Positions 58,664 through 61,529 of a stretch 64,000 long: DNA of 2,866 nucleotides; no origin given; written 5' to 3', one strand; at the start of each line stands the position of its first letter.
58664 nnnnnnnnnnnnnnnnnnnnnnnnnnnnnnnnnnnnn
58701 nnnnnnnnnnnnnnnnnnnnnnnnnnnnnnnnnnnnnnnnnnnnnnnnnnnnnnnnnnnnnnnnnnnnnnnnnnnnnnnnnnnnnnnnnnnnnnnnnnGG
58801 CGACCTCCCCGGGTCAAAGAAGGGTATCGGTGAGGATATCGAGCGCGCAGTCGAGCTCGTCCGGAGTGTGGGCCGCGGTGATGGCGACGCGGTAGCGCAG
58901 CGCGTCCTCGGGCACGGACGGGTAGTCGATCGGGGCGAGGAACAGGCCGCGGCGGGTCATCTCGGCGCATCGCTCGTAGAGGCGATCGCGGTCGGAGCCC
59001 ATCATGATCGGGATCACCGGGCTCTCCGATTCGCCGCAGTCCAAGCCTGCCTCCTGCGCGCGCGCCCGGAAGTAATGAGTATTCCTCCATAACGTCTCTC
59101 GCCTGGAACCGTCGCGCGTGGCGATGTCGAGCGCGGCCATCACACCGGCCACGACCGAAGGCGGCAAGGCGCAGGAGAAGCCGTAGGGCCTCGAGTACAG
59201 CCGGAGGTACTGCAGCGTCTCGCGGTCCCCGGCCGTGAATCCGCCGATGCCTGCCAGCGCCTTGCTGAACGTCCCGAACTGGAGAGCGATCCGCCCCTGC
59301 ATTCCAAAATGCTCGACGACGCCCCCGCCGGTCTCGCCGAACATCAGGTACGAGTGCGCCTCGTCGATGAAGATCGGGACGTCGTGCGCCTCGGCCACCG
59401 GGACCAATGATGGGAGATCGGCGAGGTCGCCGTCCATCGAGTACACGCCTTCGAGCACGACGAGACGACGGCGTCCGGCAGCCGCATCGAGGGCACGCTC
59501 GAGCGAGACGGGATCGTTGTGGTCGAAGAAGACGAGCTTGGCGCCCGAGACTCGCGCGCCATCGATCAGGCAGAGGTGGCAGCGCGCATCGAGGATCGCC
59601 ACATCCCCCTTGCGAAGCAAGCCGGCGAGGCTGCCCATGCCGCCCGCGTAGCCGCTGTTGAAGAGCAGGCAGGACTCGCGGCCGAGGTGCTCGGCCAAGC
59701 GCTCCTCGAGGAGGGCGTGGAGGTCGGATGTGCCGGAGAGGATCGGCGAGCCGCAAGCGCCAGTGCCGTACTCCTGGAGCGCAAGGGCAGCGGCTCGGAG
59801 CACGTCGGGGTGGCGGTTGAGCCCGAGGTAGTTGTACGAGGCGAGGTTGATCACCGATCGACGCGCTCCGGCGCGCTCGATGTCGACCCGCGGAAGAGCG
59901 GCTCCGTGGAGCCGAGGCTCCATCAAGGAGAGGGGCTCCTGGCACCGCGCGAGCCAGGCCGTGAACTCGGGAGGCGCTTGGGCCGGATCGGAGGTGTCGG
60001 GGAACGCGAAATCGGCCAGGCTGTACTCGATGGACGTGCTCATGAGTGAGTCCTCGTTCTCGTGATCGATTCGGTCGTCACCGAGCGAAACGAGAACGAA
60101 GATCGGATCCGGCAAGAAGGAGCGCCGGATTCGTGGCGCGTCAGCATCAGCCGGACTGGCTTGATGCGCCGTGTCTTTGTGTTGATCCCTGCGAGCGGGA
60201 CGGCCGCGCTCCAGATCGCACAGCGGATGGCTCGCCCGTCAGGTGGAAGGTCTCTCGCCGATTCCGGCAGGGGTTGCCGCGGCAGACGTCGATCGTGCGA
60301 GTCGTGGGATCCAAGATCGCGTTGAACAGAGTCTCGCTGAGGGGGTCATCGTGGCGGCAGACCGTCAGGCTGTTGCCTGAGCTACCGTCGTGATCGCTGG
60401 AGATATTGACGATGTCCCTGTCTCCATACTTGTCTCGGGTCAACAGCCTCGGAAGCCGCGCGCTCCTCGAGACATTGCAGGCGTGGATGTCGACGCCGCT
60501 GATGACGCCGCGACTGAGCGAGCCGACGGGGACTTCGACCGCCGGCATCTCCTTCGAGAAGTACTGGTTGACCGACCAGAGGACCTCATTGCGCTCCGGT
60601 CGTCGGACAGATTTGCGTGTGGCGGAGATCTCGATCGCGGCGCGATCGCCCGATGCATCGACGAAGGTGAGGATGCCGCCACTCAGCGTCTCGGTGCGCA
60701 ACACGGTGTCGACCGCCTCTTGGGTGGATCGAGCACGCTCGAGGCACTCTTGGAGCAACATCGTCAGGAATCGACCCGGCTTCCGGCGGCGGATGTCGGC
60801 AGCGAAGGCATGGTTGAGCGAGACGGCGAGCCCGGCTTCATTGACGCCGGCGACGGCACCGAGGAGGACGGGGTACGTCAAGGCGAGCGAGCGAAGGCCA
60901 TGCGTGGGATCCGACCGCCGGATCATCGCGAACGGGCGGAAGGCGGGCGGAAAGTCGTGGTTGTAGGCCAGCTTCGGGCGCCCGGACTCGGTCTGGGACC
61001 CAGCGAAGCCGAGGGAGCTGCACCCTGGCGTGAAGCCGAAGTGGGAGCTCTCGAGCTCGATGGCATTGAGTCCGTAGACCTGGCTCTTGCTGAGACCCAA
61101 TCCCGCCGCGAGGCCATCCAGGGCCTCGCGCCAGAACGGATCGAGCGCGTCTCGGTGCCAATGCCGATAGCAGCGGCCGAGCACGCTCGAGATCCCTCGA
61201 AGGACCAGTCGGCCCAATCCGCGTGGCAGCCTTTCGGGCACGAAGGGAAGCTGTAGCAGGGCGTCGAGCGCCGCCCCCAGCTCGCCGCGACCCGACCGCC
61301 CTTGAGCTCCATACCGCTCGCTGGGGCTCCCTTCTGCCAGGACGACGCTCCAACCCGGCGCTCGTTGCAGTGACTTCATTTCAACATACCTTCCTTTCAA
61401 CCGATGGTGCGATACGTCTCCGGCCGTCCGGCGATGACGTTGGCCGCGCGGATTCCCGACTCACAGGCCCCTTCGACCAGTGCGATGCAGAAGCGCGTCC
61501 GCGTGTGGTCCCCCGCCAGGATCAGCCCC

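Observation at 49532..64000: Uncharacterised biosynthetic cluster: stand-alone FAS-II-like enzymes + HMGS/ECH1/ECH2 beta-branching cassette + alpha-oxoamine synthase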

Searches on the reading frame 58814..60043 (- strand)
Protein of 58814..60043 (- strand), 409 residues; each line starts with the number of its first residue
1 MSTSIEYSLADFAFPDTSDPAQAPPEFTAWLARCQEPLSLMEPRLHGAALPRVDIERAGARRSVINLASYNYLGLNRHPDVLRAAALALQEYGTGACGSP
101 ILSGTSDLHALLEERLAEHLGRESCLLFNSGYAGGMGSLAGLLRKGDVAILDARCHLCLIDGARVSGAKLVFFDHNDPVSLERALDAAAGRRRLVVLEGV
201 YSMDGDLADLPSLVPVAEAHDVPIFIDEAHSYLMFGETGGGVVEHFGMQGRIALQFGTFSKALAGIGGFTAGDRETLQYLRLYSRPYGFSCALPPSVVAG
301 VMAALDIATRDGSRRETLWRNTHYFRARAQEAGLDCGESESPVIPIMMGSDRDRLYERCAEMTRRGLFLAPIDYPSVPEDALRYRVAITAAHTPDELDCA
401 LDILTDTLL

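Call 9: search_protein_families(library=pfam, proteins=[window:58814-60043:-], max_evalue=0.01)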
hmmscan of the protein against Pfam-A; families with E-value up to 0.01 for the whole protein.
window:58814-60043:- (409 aa): 4 families
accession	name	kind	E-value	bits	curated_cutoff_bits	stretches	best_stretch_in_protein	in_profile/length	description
PF00155.27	Aminotran_1_2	-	2.9e-48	165.3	19.7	1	63-403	2-360/361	Aminotransferase class I and II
PF01053.26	Cys_Met_Meta_PP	-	6.4e-06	25.4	27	1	109-229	54-175/381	Cys/Met metabolism PLP-dependent enzyme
PF01041.23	DegT_DnrJ_EryC1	-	0.00021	21.1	19.8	1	111-231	28-149/360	DegT/DnrJ/EryC1/StrS aminotransferase family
PF01212.27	Beta_elim_lyase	-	0.0098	15.7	27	0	110-231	35-172/288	Beta-eliminating lyase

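Call 10: search_protein_families(library=ncbifam, proteins=[window:58814-60043:-], max_evalue=0.001)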
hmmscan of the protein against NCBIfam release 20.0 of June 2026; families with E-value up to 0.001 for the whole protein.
window:58814-60043:- (409 aa): 15 families
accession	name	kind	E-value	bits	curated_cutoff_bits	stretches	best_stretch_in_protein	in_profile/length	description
TIGR01825.1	gly_Cac_T_rel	subfamily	4.2e-101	338.4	535.4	1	47-406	22-377/385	BioF/Kbl family PLP-dependent acyltransferase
TIGR00858.1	bioF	equivalog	2.4e-96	322.7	426.45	1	59-404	20-364/365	8-amino-7-oxononanoate synthase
NF005394.0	PRK06939.1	equivalog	9.2e-93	311.1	460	1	60-405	40-388/397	glycine C-acetyltransferase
NF047600.1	SerpalmtaseCFB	equivalog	1e-92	310.9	640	1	61-405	42-386/395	serine palmitoyltransferase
NF047599.1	SerpalmtaseBetaP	equivalog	2.5e-87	293.1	500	1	61-405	42-387/394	serine palmitoyltransferase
TIGR01822.1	2am3keto_CoA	equivalog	3.6e-79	266.5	493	1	61-405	37-384/393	glycine C-acetyltransferase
NF047603.1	SerpalmtaseAlphaP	equivalog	3.4e-68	230.1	670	1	62-402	45-387/399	serine palmitoyltransferase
TIGR01821.1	5aminolev_synth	equivalog_domain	3.4e-66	223.8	338.55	1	50-402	33-388/402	5-aminolevulinate synthase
NF005526.0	PRK07179.1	equivalog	9.3e-54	182.5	428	1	62-405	54-393/407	alpha-hydroxyketone-type quorum-sensing autoinducer synthase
NF005697.0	PRK07505.1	subfamily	1.4e-35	122.7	342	1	60-406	46-397/405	hypothetical protein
NF004608.1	PRK05937.1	equivalog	1.7e-27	96.2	399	1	94-337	41-287/366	8-amino-7-oxononanoate synthase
NF004650.0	PRK05994.1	equivalog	1e-05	24.5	667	1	88-229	49-186/427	O-acetylhomoserine aminocarboxypropyltransferase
NF005695.0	PRK07503.1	equivalog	1.1e-05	24.3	666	1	109-230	67-189/403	methionine gamma-lyase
TIGR01326.1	OAH_OAS_sulfhy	subfamily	0.00014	20.7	495.1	1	99-229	52-180/418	O-acetylhomoserine aminocarboxypropyltransferase/cysteine synthase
NF006096.0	PRK08248.1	equivalog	0.00094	17.9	726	0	86-230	48-188/431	homocysteine synthase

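Call 15: search_solved_structures(query=window:58814-60043:-, max_evalue=1e-30)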
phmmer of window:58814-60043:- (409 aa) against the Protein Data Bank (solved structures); distinct sequences matched with E-value up to 1e-30: 44.
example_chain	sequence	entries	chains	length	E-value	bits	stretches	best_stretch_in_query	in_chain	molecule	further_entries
3a2b_A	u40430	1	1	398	7.6e-77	262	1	61-403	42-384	Serine palmitoyltransferase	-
8guh_A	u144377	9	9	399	7.6e-77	262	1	61-403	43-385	Serine palmitoyltransferase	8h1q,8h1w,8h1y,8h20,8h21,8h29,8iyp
8s1y_A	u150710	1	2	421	1.1e-73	251.6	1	51-403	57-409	8-amino-7-oxononanoate synthase/2-amino-3-ketobutyrate coenzyme A ligase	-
7poa_A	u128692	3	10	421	2.7e-73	250.3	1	51-403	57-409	8-amino-7-oxononanoate synthase/2-amino-3-ketobutyrate coenzyme A ligase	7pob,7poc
7v58_A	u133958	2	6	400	8e-67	229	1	60-404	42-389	2-amino-3-ketobutyrate coenzyme A ligase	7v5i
1fc4_A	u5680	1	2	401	3.6e-64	220.3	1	52-405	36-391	2-AMINO-3-KETOBUTYRATE CONENZYME A LIGASE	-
2w8t_A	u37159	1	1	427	1.7e-63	218.1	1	62-402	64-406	SERINE PALMITOYLTRANSFERASE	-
2x8u_A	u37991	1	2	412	2.3e-63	217.6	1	62-401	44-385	SERINE PALMITOYLTRANSFERASE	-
2w8v_A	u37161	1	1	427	5.4e-62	213.1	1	62-402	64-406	SERINE PALMITOYLTRANSFERASE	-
2w8u_A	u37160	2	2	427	5.8e-62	213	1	62-402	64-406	SERINE PALMITOYLTRANSFERASE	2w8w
2jgt_A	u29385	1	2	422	6.5e-62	212.9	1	62-402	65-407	SERINE PALMITOYLTRANSFERASE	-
2jg2_A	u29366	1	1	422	7.4e-62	212.7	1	62-402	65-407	SERINE PALMITOYLTRANSFERASE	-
2w8j_A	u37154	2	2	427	7.7e-62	212.6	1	62-402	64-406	SERINE PALMITOYLTRANSFERASE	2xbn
7bxp_A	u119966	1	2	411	1.6e-61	211.6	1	57-403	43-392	2-amino-3-ketobutyrate coenzyme A ligase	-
7x98_A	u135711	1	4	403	1.7e-61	211.5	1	45-404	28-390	5-aminolevulinate synthase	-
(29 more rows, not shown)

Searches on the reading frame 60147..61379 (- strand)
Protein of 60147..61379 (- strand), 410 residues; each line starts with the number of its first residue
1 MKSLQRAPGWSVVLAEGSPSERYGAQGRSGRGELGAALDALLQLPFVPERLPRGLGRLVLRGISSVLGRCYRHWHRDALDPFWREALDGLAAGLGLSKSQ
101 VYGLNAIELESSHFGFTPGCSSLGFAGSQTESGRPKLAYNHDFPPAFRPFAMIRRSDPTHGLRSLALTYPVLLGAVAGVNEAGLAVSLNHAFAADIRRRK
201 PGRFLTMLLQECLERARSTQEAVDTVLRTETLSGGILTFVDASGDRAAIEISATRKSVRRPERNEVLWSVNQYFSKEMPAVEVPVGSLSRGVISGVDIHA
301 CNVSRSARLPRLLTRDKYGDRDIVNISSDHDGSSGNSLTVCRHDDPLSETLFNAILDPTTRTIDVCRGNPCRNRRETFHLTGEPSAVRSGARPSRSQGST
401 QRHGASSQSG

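Call 9: search_protein_families(library=pfam, proteins=[window:60147-61379:-], max_evalue=0.01)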
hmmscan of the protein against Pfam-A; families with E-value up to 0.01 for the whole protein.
window:60147-61379:- (410 aa): 1 family
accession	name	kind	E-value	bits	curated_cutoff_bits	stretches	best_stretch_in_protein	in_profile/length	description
PF03417.21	AAT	-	2.1e-17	64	23.2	1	137-370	9-223/225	Acyl-coenzyme A:6-aminopenicillanic acid acyl-transferase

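Call 10: search_protein_families(library=ncbifam, proteins=[window:60147-61379:-], max_evalue=0.001)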
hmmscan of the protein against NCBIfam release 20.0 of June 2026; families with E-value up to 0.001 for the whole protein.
window:60147-61379:- (410 aa): 1 family
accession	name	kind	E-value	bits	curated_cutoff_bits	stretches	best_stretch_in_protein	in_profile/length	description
NF040521.1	C45_proenzyme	subfamily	1.3e-36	126.6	85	1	80-363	53-313/313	C45 family autoproteolytic acyltransferase/hydrolase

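Call 73: search_solved_structures(query=window:60147-61379:-, max_evalue=0.01)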
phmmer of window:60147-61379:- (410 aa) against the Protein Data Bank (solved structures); distinct sequences matched with E-value up to 0.01: 0.

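Call 76: find_homologous_proteins(query=window:60147-61379:-, max_evalue=0.001)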
Query window:60147-61379:- (410 aa): 25 proteins with E <= 0.001 among 8000 candidates.
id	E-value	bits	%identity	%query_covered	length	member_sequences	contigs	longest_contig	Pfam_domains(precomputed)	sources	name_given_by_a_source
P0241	2.7e-272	921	100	100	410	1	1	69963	PF03417.22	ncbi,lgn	ncbi:MAG: C45 family peptidase [Planctomycetota bacterium]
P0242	5.0e-105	370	46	94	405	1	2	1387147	PF03417.22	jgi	jgi:Acyl-coenzyme A:6-aminopenicillanic acid acyl-transferase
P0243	1.1e-104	369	49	90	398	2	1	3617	PF03417.22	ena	-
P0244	1.3e-101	359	46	93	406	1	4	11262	PF03417.22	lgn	-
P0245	1.7e-100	355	47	89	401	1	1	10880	PF03417.22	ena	-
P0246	1.6e-99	352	46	91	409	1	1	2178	PF03417.22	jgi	-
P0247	2.0e-96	342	46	89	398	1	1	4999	PF03417.22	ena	-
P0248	6.8e-95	336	47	92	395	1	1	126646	PF03417.22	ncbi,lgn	-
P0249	3.4e-94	334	47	83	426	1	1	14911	PF03417.22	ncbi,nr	ncbi:MAG: hypothetical protein KC503_36695 [Myxococcales bacterium]|nr:hypothetical protein [Myxococ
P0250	7.8e-92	326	46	90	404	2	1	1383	PF03417.22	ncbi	-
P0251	2.8e-91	325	43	92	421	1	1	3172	PF03417.22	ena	-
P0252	3.3e-91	324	44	85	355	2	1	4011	PF03417.22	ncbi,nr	ncbi:MAG: hypothetical protein KC731_12500, partial [Myxococcales bacterium]|nr:hypothetical protein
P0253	1.1e-89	319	44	88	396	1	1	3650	PF03417.22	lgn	-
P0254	3.5e-88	314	50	69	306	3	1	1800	PF03417.22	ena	-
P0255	5.2e-84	301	43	91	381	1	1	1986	PF03417.22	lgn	-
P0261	2.0e-67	246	40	92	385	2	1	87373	PF03417.22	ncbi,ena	-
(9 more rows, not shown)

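Call 77: find_encoding_contigs(protein=P0242, flank=10000, max_places=2)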
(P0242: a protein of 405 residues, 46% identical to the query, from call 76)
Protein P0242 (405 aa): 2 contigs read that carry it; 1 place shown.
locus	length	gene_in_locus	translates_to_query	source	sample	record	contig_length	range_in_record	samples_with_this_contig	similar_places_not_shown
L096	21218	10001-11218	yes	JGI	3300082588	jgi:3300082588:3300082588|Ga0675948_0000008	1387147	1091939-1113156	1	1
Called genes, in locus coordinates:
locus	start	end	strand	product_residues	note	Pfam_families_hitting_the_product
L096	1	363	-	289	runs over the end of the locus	-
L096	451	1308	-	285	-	PF14394:DUF4423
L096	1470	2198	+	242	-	-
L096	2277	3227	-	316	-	PF02091:tRNA-synt_2e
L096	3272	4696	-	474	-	PF16697:Yop-YscD_cpl, PF00498:FHA, PF00158:Sigma54_activat, PF14532:Sigma54_activ_2, PF07728:AAA_5, PF25601:AAA_lid_14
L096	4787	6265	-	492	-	PF00069:Pkinase, PF01636:APH (faint), PF06293:Kdo (weak), PF07714:PK_Tyr_Ser-Thr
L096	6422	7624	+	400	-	PF01963:TraB_PrgY_gumN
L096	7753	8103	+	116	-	-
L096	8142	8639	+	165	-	-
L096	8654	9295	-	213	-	-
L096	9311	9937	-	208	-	PF00440:TetR_N, PF13977:TetR_C_6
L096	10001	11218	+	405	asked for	PF03417:AAT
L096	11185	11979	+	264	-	PF06904:Extensin-like_C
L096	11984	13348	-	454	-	PF13517:FG-GAP_3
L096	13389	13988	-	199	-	-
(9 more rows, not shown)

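Call 78: find_encoding_contigs(protein=P0249, flank=10000, max_places=2)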
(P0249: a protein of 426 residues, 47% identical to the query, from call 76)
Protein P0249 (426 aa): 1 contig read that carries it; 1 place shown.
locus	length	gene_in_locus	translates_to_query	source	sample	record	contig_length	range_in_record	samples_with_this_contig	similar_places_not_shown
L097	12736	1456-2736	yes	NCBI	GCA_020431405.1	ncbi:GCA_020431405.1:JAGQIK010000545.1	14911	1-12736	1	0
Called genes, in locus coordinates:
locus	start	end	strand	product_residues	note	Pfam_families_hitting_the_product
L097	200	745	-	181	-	PF05406:WGR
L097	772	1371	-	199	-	PF00440:TetR_N, PF13977:TetR_C_6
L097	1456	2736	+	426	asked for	PF03417:AAT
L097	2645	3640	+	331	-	-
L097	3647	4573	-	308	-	PF25539:Bestrophin_2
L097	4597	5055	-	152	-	PF22817:ApeP-like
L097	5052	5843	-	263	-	PF13723:Ketoacyl-synt_2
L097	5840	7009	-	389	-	PF00109:ketoacyl-synt, PF02801:Ketoacyl-synt_C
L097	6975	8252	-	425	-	PF00890:FAD_binding_2 (faint), PF01266:DAO (weak), PF01494:FAD_binding_3, PF04820:Trp_halogenase, PF07992:Pyr_redox_2 (faint), PF12831:FAD_oxidored (faint), PF13450:NAD_binding_8, PF04820:Trp_halogenase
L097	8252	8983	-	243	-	PF00106:adh_short, PF08659:KR, PF13561:adh_short_C2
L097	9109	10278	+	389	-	PF01553:Acyltransferase, PF00550:PP-binding (weak)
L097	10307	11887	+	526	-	PF00501:AMP-binding, PF22818:ApeI-like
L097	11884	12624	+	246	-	PF00535:Glycos_transf_2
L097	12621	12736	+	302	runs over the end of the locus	PF03279:Lip_A_acyltrans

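Call 79: find_encoding_contigs(protein=P0261, flank=10000, max_places=2)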
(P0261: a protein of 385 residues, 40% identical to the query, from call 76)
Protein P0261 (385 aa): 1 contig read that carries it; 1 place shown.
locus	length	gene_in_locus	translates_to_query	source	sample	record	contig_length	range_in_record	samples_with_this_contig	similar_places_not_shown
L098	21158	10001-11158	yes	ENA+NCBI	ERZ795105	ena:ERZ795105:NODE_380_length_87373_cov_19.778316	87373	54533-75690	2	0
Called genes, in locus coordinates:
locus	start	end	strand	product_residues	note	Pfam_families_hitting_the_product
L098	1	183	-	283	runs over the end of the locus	-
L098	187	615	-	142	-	PF09339:HTH_IclR (faint), PF13545:HTH_Crp_2 (weak), PF12802:MarR_2, PF01047:MarR, PF13463:HTH_27 (weak)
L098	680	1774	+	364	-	PF25973:BSH_CzcB (weak), PF25881:HH_YBHG (weak), PF25885:HH_EMRA (weak), PF25893:HH_CzcB (weak), PF25954:Beta-barrel_RND_2, PF25967:RND-MFP_C (weak), PF25975:CzcB_C, PF25989:YknX_C, +1 more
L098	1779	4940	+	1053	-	PF00873:ACR_tran, PF03176:MMPL (weak)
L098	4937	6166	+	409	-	PF02321:OEP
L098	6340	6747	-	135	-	PF04972:BON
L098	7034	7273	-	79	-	PF20106:DUF6496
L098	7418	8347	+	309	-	PF03631:Virul_fac_BrkB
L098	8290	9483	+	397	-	PF05359:DUF748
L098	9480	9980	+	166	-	PF08823:PG_binding_2 (weak), PF01471:PG_binding_1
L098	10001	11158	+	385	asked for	PF03417:AAT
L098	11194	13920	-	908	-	-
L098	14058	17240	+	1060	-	PF13361:UvrD_C (faint), PF12705:PDDEXK_1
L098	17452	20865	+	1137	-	PF00580:UvrD-helicase, PF13245:AAA_19, PF13361:UvrD_C, PF13538:UvrD_C_2 (faint), PF12705:PDDEXK_1 (weak)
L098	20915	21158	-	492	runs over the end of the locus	PF00479:G6PD_N, PF02781:G6PD_C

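Call 92: predict_structure(alignment_id=A3)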
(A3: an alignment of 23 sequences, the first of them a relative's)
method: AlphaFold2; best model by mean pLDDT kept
length: 410 residues; sequences in the alignment: 23
mean_pLDDT: 88.8   pTM: 0.88
mean pLDDT of the five models: 88.8, 87.7, 87.7, 87.4, 87.1
residues with pLDDT >= 90: 298; 70-90: 68; 50-70: 14; < 50: 30
segments of 3 or more residues with pLDDT < 50: 1-5, 386-405, 407-410
pLDDT, mean of each block of 10 residues (from residue 1): 50 97 97 92 80 88 93 93 98 97 90 74 98 98 92 97 97 97 97 87 96 98 98 96 98 97 95 93 87 81 94 97 97 91 88 98 93 91 54 43 43
secondary structure, 60 per line:
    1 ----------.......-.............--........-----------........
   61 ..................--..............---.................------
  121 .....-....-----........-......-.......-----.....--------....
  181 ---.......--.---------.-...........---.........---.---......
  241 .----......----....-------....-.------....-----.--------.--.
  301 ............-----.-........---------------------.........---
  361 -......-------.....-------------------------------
elements in order: E11-17 H19-31 H34-41 H53-78 H81-94 H98-114 E121-125 E136-143 H145-150 E152-158 E164-168 E177-180 E184-190 H205-215 H219-227 E235-241 E246-251 E256-259 E267-270 H300-312 H320-327 E349-357 E362-367 E375-379

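Call 94: fold_search(model_id=the predicted structure, library=pdb)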
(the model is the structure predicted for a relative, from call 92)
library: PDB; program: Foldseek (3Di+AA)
matches with E <= 10: 726; with E <= 0.001: 119
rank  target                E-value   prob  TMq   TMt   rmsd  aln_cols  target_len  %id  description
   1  2x1c_A                2.3e-24  1.00  0.68  0.77   4.8       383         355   17  The crystal structure of precursor acyl coenzyme A:isopenicillin N acyltransferase from Penicillium chrysogenum (released 2010-03-09)
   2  2x1e_C                1.4e-22  1.00  0.70  0.81   4.8       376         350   18  The crystal structure of mature acyl coenzyme A:isopenicillin N acyltransferase from Penicillium chrysogenum in comple (released 2010-03-09)
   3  2x1d_D                1.4e-22  1.00  0.66  0.76   5.0       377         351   17  The crystal structure of mature acyl coenzyme A:isopenicillin N acyltransferase from Penicillium chrysogenum (released 2010-03-09)
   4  2x1c_B                1.9e-22  1.00  0.68  0.78   4.8       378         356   17  The crystal structure of precursor acyl coenzyme A:isopenicillin N acyltransferase from Penicillium chrysogenum (released 2010-03-09)
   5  2x1d_C                2.0e-22  1.00  0.66  0.76   5.0       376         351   17  The crystal structure of mature acyl coenzyme A:isopenicillin N acyltransferase from Penicillium chrysogenum (released 2010-03-09)
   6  2x1d_A                2.0e-22  1.00  0.67  0.77   4.8       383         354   18  The crystal structure of mature acyl coenzyme A:isopenicillin N acyltransferase from Penicillium chrysogenum (released 2010-03-09)
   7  2x1d_B                7.6e-22  1.00  0.67  0.77   4.9       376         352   17  The crystal structure of mature acyl coenzyme A:isopenicillin N acyltransferase from Penicillium chrysogenum (released 2010-03-09)
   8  6dxw_A                9.7e-13  1.00  0.57  0.69   6.4       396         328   12  Human N-acylethanolamine-hydrolyzing acid amidase (NAAA) precursor (C126A) (released 2018-09-26)
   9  3gvz_A                1.5e-12  1.00  0.48  0.75   4.5       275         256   21  Crystal structure of the protein CV2077 from Chromobacterium violaceum. Northeast Structural Genomics Consortium Targe (released 2009-04-14)
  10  5u81_A                1.7e-12  1.00  0.59  0.65   6.2       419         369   12  Acid ceramidase (ASAH1, aCDase) from naked mole rat, Cys143Ala, uncleaved (released 2018-03-28)
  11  5u84_A                3.3e-12  1.00  0.56  0.64   7.1       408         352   12  Acid ceramidase (ASAH1, aCDase) from common minke whale, Cys143Ala, uncleaved (released 2018-03-28)
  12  5u84_B                3.8e-12  1.00  0.57  0.65   5.7       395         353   11  Acid ceramidase (ASAH1, aCDase) from common minke whale, Cys143Ala, uncleaved (released 2018-03-28)
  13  3fgw_A                3.9e-11  1.00  0.55  0.44   6.4       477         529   10  One chain form of the 66.3 kDa protein (released 2009-09-15)
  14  2iwm_A                6.7e-11  1.00  0.42  0.51  11.9       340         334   14  precursor mutant Cys1Ser of Penicillin V Acylase from Bacillus sphaericus (released 2007-08-07)
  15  2iwm_C                1.2e-10  1.00  0.42  0.50  12.5       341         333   15  precursor mutant Cys1Ser of Penicillin V Acylase from Bacillus sphaericus (released 2007-08-07)
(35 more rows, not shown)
